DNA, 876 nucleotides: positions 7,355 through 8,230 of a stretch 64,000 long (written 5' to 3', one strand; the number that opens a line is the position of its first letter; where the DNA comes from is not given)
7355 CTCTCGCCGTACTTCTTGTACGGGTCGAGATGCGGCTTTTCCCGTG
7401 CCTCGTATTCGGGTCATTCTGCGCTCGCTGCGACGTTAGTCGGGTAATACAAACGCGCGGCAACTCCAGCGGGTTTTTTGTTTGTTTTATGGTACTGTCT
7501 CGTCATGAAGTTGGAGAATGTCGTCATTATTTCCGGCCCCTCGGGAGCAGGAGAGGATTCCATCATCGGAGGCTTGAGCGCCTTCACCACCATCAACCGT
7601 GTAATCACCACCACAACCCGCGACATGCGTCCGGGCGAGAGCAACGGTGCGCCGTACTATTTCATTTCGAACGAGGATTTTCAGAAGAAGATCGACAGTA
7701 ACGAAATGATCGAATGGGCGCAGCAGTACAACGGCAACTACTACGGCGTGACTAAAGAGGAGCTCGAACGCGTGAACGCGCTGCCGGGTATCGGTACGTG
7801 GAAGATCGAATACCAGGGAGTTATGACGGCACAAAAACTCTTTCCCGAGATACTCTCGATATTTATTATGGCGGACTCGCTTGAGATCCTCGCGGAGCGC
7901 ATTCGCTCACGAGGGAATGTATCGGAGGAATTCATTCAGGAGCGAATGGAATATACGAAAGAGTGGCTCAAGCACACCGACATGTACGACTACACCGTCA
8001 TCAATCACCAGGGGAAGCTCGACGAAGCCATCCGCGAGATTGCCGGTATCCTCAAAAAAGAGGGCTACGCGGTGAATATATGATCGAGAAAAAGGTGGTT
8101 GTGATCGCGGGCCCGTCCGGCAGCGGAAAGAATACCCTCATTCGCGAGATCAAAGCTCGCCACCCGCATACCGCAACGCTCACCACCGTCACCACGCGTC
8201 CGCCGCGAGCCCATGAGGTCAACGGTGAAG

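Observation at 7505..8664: Tandem guanylate-kinase paralogs between secY and adk; the upstream copy has a dead P-loop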

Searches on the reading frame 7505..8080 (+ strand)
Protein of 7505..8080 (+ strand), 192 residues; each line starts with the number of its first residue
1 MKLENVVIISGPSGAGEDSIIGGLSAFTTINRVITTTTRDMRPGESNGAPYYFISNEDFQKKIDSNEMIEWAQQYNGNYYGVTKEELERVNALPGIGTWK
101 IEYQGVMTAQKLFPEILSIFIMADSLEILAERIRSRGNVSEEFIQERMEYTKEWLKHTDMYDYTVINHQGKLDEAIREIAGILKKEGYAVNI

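Call 3: search_protein_families(library=pfam, proteins=[window:7505-8080:+], max_evalue=0.01)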
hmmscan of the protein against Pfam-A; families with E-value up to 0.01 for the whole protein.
window:7505-8080:+ (192 aa): 1 family
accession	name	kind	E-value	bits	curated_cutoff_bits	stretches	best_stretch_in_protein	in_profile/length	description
PF00625.27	Guanylate_kin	-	2.1e-36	125.7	25.2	1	5-185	3-181/182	Guanylate kinase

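Call 4: search_protein_families(library=ncbifam, proteins=[window:7505-8080:+], max_evalue=0.01)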
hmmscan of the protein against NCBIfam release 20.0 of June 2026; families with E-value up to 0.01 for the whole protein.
window:7505-8080:+ (192 aa): 6 families
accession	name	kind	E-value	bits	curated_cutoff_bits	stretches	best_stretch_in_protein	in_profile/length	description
TIGR03263.1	guanyl_kin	equivalog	1.8e-46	158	160.45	1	5-184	2-179/180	guanylate kinase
NF011325.0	PRK14738.1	equivalog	7.4e-43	146.2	263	1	6-187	15-196/206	guanylate kinase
NF011324.0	PRK14737.1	equivalog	1.1e-31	110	318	1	4-183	5-182/187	guanylate kinase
TIGR02322.1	phosphon_PhnN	equivalog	7.2e-14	51.9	156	1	6-185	3-178/179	phosphonate metabolism protein/1,5-bisphosphokinase (PRPP-forming) PhnN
NF007485.0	PRK10078.1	equivalog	2e-08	34.2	153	1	6-184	4-175/186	ribose 1,5-bisphosphokinase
TIGR02173.1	cyt_kin_arch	equivalog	0.0088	16.1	102.1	0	6-66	2-64/169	(d)CMP kinase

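Call 6: find_homologous_proteins(query=window:7505-8080:+, max_evalue=0.00001)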
Query window:7505-8080:+ (192 aa): 1211 proteins with E <= 0.00001 among 1360 candidates; the best 120 are listed.
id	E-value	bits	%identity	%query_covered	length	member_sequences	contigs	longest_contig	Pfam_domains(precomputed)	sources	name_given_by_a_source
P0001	1.8e-122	424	100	100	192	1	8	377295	PF00625.28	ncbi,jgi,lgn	jgi:guanylate kinase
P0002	9.5e-119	412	97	100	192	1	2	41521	PF00625.28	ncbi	-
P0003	1.7e-115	401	94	100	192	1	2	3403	PF00625.28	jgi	jgi:guanylate kinase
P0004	1.4e-110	385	90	100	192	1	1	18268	PF00625.28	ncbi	-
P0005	1.1e-109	382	86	100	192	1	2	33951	PF00625.28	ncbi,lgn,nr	ncbi:MAG: guanylate kinase [Candidatus Pacebacteria bacterium]|nr:guanylate kinase [Candidatus Pacei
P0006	1.3e-108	378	88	100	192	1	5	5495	PF00625.28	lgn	-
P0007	1.5e-108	378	89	100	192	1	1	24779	PF00625.28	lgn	-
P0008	2.3e-108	378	88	100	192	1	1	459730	PF00625.28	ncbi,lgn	-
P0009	3.2e-108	377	88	100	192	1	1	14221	PF00625.28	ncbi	-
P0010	4.9e-108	377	86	100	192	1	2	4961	PF00625.28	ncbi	-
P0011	9.0e-108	376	87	100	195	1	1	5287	PF00625.28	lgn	-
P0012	1.6e-106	372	87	100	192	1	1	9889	PF00625.28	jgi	jgi:guanylate kinase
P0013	1.3e-105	369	86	100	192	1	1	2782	PF00625.28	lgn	-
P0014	1.6e-99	349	83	99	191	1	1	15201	PF00625.28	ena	-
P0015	8.7e-97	340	79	99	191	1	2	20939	PF00625.28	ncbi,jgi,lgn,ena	jgi:guanylate kinase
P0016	5.1e-96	337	78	100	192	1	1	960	PF00625.28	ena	-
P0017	3.9e-95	335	78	99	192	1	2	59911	PF00625.28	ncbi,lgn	-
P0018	1.3e-94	333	79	98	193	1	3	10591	PF00625.28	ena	-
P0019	2.1e-94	332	76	99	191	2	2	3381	PF00625.28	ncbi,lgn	-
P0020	4.4e-94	331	75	99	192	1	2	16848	PF00625.28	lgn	-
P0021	5.0e-94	331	78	99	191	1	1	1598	PF00625.28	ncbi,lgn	-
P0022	6.2e-94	331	76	99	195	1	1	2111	PF00625.28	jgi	jgi:guanylate kinase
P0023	3.8e-93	328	78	98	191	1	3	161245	PF00625.28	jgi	jgi:guanylate kinase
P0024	4.2e-93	328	74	100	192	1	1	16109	PF00625.28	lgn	-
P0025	7.7e-93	327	75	98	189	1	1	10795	PF00625.28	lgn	-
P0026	1.9e-92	326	76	99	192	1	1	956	PF00625.28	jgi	jgi:guanylate kinase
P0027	2.3e-92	326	75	99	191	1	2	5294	PF00625.28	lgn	-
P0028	3.4e-92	325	74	99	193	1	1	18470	PF00625.28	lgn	-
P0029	4.1e-92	325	75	99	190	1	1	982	PF00625.28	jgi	jgi:guanylate kinase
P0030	7.8e-92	324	77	99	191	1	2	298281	PF00625.28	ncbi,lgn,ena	-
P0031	1.2e-91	323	76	99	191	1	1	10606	PF00625.28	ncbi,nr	ncbi:MAG TPA: guanylate kinase [Candidatus Paceibacterota bacterium]|nr:guanylate kinase [Candidatus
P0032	1.4e-91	323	76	99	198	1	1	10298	PF00625.28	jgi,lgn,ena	-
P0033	1.5e-91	323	76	98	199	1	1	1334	PF00625.28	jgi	jgi:guanylate kinase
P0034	1.9e-91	323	74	99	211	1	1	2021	PF00625.28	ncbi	-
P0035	2.2e-91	322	74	99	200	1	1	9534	PF00625.28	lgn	-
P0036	2.8e-91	322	73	100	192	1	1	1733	PF00625.28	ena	-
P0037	3.8e-91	322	74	99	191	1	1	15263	PF00625.28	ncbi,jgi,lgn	jgi:guanylate kinase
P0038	5.3e-91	321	75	99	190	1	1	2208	PF00625.28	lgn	-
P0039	7.0e-91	321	74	99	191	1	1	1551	PF00625.28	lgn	-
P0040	7.6e-91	321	76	99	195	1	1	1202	PF00625.28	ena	-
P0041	9.3e-91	320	74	99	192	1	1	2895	PF00625.28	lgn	-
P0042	9.9e-91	320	73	99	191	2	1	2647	PF00625.28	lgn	-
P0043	1.6e-90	320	73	99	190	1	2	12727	PF00625.28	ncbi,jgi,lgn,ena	-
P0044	4.0e-89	315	72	99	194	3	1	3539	PF00625.28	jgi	jgi:guanylate kinase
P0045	1.6e-88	313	72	99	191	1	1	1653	PF00625.28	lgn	-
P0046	2.0e-88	313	72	99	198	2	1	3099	PF00625.28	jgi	jgi:guanylate kinase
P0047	3.0e-88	312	72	98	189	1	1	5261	PF00625.28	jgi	jgi:guanylate kinase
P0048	4.5e-88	312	71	99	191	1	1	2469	PF00625.28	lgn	-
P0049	4.9e-88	311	74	98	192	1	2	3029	PF00625.28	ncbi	-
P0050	1.1e-87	310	73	97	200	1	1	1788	PF00625.28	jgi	jgi:guanylate kinase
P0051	2.4e-87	309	71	99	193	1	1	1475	PF00625.28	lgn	-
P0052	7.8e-87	308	72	99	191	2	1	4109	PF00625.28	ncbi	-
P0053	8.5e-87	307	72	99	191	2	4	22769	PF00625.28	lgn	-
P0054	3.1e-86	306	71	99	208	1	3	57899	PF00625.28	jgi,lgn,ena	-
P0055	3.3e-86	305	72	98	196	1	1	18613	PF00625.28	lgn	-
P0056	1.5e-84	300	70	98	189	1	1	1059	PF00625.28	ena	-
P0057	2.1e-84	300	71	98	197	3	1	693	PF00625.28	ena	-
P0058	3.7e-84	299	70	98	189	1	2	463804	PF00625.28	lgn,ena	-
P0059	1.4e-83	297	69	97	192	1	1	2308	PF00625.28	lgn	-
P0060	2.1e-83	296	70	98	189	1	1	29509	PF00625.28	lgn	-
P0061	5.0e-83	295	69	97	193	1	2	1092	PF00625.28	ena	-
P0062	1.9e-82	293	69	98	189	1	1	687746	PF00625.28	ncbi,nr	ncbi:guanylate kinase [Candidatus Kaiserbacteria bacterium]|nr:MAG: guanylate kinase [Candidatus Kai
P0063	1.1e-81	291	70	98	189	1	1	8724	PF00625.28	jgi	-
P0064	1.1e-81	291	69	98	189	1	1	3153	PF00625.28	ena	-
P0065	1.9e-81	290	68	98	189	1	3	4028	PF00625.28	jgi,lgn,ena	-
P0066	4.1e-81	289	68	98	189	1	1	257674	PF00625.28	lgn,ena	-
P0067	6.6e-81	288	68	98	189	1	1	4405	PF00625.28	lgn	-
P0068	1.0e-80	288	69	98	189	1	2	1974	PF00625.28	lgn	-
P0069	3.8e-80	286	69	98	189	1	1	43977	PF00625.28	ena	-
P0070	1.1e-79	284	67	97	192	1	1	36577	PF00625.28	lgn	-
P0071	1.3e-79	284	69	98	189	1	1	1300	PF00625.28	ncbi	-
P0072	1.4e-79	284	69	98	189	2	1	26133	PF00625.28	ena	-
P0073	2.4e-79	283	67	98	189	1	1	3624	PF00625.28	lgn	-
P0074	4.7e-79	282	66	98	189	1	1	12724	PF00625.28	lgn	-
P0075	1.7e-77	277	63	98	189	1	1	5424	PF00625.28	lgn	-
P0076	1.9e-77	277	66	98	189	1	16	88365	PF00625.28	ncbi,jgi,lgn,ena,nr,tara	ncbi:guanylate kinase [bacterium]|nr:guanylate kinase [Parcubacteria group bacterium] MBF05153.1 gua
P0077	3.8e-77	276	63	95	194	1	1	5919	PF00625.28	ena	-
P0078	5.3e-77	275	65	98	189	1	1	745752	PF00625.28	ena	-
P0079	6.2e-77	275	65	98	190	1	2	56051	PF00625.28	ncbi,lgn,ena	-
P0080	2.2e-76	273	66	95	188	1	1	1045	PF00625.28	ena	-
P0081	3.3e-76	273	65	96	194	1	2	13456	PF00625.28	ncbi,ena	-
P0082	1.0e-75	271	65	96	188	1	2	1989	PF00625.28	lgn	-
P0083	2.4e-75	270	63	97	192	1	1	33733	PF00625.28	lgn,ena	-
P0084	6.0e-75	269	66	96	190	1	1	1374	PF00625.28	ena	-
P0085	1.2e-74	268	66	95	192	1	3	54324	PF00625.28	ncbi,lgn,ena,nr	ncbi:MAG TPA: guanylate kinase [Candidatus Moranbacteria bacterium]|nr:guanylate kinase [Candidatus 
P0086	2.6e-74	267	63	96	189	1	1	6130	PF00625.28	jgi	jgi:guanylate kinase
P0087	2.6e-74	267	63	96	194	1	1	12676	PF00625.28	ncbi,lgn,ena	-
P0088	4.2e-74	266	65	96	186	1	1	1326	PF00625.28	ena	-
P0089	4.8e-74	266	65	95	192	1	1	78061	PF00625.28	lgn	-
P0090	8.8e-74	265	62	96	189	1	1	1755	PF00625.28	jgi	-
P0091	1.2e-73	265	62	95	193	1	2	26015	PF00625.28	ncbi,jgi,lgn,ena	-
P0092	1.2e-73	265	64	95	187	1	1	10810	PF00625.28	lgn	-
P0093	1.3e-73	264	65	94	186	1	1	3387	PF00625.28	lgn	-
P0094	2.3e-73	264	64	94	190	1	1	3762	PF00625.28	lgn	-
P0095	2.4e-73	264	65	96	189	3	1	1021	PF00625.28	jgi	jgi:guanylate kinase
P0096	2.6e-73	263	66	96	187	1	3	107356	PF00625.28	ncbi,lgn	-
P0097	2.6e-73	263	66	96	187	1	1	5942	PF00625.28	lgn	-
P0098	4.0e-73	263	65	96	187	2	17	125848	PF00625.28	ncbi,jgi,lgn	-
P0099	4.8e-73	263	64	97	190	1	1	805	PF00625.28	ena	-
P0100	6.1e-73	262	65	95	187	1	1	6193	PF00625.28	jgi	-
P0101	6.8e-73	262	63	96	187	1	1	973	PF00625.28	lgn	-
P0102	7.8e-73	262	64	94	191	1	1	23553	PF00625.28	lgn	-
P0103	1.0e-72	262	65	94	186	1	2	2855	PF00625.28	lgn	-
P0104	1.1e-72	261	64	97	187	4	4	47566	PF00625.28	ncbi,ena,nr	ncbi:MAG: Guanylate kinase [Candidatus Moranbacteria bacterium GW2011_GWE1_49_15]|nr:MAG: Guanylate 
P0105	1.6e-72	261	62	95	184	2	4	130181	PF00625.28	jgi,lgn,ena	-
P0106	2.2e-72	260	66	95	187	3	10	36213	PF00625.28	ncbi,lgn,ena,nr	ncbi:MAG: Guanylate kinase [Parcubacteria group bacterium GW2011_GWC1_45_14]|nr:MAG: Guanylate kinas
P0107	3.0e-72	260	62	96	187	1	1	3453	PF00625.28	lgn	-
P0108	4.0e-72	260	65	96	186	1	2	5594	PF00625.28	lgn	-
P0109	4.1e-72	260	63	96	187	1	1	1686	PF00625.28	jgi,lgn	jgi:guanylate kinase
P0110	4.2e-72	260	63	96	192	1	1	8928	PF00625.28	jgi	jgi:guanylate kinase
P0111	4.5e-72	259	62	96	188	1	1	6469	PF00625.28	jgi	-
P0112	4.6e-72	259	63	95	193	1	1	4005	PF00625.28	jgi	-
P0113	5.2e-72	259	61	96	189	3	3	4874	PF00625.28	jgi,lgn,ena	-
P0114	5.8e-72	259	64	96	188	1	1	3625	PF00625.28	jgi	jgi:guanylate kinase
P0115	7.4e-72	259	63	96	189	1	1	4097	PF00625.28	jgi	jgi:guanylate kinase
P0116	7.6e-72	259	64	96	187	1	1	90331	PF00625.28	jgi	jgi:guanylate kinase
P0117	1.3e-71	258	62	96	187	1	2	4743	PF00625.28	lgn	-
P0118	1.3e-71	258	64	94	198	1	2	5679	PF00625.28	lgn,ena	-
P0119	1.5e-71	258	63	96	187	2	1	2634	PF00625.28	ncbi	-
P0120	1.7e-71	258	63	96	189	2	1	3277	PF00625.28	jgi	-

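Call 7: search_solved_structures(query=window:7505-8080:+, show_alignments=3)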
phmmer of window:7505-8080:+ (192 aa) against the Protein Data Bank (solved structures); distinct sequences matched with E-value up to 0.001: 42.
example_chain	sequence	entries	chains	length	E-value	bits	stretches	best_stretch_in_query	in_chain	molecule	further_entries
7luy_A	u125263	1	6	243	1e-28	103.3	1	7-177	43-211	Guanylate kinase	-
7u5f_A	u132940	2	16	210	4.5e-28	101.2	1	6-169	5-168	Guanylate kinase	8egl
3tau_A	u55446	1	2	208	9.7e-28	100.2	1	6-186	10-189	Guanylate kinase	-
2an9_A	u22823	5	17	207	7.6e-27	97.2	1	6-186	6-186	Guanylate kinase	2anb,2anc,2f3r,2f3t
1s96_A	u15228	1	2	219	9.2e-27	97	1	6-186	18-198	Guanylate kinase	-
3tr0_A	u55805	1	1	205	1.5e-25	93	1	3-186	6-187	Guanylate kinase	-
2j41_A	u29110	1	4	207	5.1e-25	91.3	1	6-172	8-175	GUANYLATE KINASE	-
4qrh_A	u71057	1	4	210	5.3e-25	91.2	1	6-172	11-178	Guanylate kinase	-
1gky_A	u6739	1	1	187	1.1e-24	90.2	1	7-181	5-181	GUANYLATE KINASE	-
1ex6_A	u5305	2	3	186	1.2e-24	90.1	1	7-181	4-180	GUANYLATE KINASE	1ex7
4f4j_A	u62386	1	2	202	1.8e-24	89.5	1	5-181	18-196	Guanylate kinase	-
6wct_A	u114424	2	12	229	2.8e-24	88.9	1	6-183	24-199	Guanylate kinase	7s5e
1lvg_A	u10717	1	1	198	6.3e-24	87.7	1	7-179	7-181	Guanylate kinase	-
3lnc_A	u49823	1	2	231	1.7e-23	86.3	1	6-186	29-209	Guanylate kinase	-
8pts_A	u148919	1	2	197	6.3e-23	84.5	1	6-186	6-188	Guanylate kinase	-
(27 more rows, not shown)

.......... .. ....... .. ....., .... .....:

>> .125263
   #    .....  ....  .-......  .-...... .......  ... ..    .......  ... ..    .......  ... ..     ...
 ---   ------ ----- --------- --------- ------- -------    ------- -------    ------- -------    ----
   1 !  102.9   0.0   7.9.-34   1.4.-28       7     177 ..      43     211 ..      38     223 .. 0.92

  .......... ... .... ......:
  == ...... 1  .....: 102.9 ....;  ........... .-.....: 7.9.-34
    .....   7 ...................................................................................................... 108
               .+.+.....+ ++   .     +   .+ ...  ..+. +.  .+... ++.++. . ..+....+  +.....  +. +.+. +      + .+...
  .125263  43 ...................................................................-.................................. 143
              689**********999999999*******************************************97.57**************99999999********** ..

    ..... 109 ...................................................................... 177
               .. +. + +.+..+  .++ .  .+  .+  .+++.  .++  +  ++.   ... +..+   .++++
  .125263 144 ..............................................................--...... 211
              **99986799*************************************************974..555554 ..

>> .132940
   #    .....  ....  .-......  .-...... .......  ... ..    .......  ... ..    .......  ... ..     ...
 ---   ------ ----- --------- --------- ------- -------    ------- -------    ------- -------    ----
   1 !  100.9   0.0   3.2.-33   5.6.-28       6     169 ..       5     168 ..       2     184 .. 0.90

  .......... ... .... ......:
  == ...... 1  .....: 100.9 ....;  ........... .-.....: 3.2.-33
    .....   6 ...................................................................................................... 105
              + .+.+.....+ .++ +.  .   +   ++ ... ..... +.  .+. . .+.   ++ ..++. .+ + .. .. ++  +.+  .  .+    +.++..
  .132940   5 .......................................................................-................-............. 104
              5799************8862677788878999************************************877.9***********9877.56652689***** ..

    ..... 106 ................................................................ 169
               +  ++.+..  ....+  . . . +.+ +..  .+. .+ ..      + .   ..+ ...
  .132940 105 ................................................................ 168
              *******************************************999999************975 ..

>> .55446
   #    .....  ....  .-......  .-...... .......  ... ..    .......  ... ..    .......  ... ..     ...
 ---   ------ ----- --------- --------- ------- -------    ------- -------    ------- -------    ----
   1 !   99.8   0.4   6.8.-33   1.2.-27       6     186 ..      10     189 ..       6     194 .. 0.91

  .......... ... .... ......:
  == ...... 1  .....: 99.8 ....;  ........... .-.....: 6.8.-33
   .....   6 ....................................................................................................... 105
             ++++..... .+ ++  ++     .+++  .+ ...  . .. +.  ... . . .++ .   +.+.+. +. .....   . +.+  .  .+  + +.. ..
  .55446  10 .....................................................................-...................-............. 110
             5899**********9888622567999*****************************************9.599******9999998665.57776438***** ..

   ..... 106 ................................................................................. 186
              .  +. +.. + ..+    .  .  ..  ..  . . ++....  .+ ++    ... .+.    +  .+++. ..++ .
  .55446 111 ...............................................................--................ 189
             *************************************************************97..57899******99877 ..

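Call 16: find_related_loci(query=A1, collection=genome_contigs, flank=6000)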
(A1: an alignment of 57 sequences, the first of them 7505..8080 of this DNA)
Query A1 (192 aa) in genome_contigs; peptide patterns used: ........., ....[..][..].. (x = any residue, [..] = any of these).
263 stretches matched a pattern; 221 encode a relative of the query (tblastn E <= 1e-3); the best 80 are kept; 80 distinct loci.
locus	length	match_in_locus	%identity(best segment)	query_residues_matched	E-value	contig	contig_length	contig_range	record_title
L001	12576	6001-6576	97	1-192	5e-125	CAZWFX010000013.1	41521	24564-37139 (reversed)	MAG TPA_asm: uncultured Candidatus Saccharibacteria bacterium isolate SRP278252_co2_728 genome assembly, contig: NODE_16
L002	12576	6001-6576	86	1-192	5e-116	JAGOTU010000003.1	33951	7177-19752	MAG: Candidatus Paceibacterota bacterium isolate Gw_Eff_bin_443 Gw_Eff_2333_length_33951_cov_7.257155, whole genome shot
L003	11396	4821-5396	88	1-192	1e-114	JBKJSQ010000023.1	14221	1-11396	MAG: Candidatus Paceibacteria bacterium isolate ant_bin.587 k117_419592, whole genome shotgun sequence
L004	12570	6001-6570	77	1-190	4e-98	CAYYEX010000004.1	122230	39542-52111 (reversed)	MAG TPA_asm: uncultured Candidatus Saccharibacteria bacterium isolate ERP113451_co1_280 genome assembly, contig: NODE_62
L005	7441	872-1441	74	1-190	1e-97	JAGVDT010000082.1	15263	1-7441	MAG: Candidatus Paceibacterota bacterium isolate WC_15 c_000000066864, whole genome shotgun sequence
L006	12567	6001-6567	65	1-188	3e-84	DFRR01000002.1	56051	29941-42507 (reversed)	MAG TPA_asm: Patescibacteria group bacterium UBA3458 UBA3458_contig_4233, whole genome shotgun sequence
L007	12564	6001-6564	66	1-188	6e-84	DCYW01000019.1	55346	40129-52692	MAG TPA_asm: Patescibacteria group bacterium UBA2100 UBA2100_contig_459, whole genome shotgun sequence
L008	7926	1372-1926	65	1-185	1e-82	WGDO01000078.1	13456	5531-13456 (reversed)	MAG: Patescibacteria group bacterium isolate S145_42 k151_7538, whole genome shotgun sequence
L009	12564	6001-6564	72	1-188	9e-83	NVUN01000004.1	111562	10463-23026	MAG: Candidatus Kaiserbacteria bacterium isolate NORP88 Contig_source1383C_506, whole genome shotgun sequence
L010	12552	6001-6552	65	2-185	2e-80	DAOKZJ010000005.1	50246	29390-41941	MAG TPA_asm: Candidatus Moraniibacteriota bacterium isolate AMR_MDS_0047 NODE_432_length_50246_cov_11.763125, whole geno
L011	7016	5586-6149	61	1-188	2e-78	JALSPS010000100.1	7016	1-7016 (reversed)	MAG: Candidatus Kaiserbacteria bacterium isolate 356-284_metabat2_scaf2bin.085 356-284_scaffold_7568_c1, whole genome sh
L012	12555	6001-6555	66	1-185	9e-78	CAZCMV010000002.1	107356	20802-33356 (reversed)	MAG TPA_asm: uncultured Bdellovibrionales bacterium isolate SRP192927_co1_222 genome assembly, contig: NODE_143_length_1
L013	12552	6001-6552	65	1-184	6e-78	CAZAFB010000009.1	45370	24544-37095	MAG TPA_asm: uncultured Bdellovibrionales bacterium isolate binchicken_co20_187 genome assembly, contig: NODE_1853_lengt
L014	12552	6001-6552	62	3-186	1e-77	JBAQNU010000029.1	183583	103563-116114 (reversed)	MAG: Candidatus Moraniibacteriota bacterium isolate MFD12002_ilm_asm_bin39 k127_104291, whole genome shotgun sequence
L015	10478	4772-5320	64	3-185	1e-77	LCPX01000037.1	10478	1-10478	MAG: Candidatus Moranbacteria bacterium GW2011_GWE1_49_15 UY41_C0037, whole genome shotgun sequence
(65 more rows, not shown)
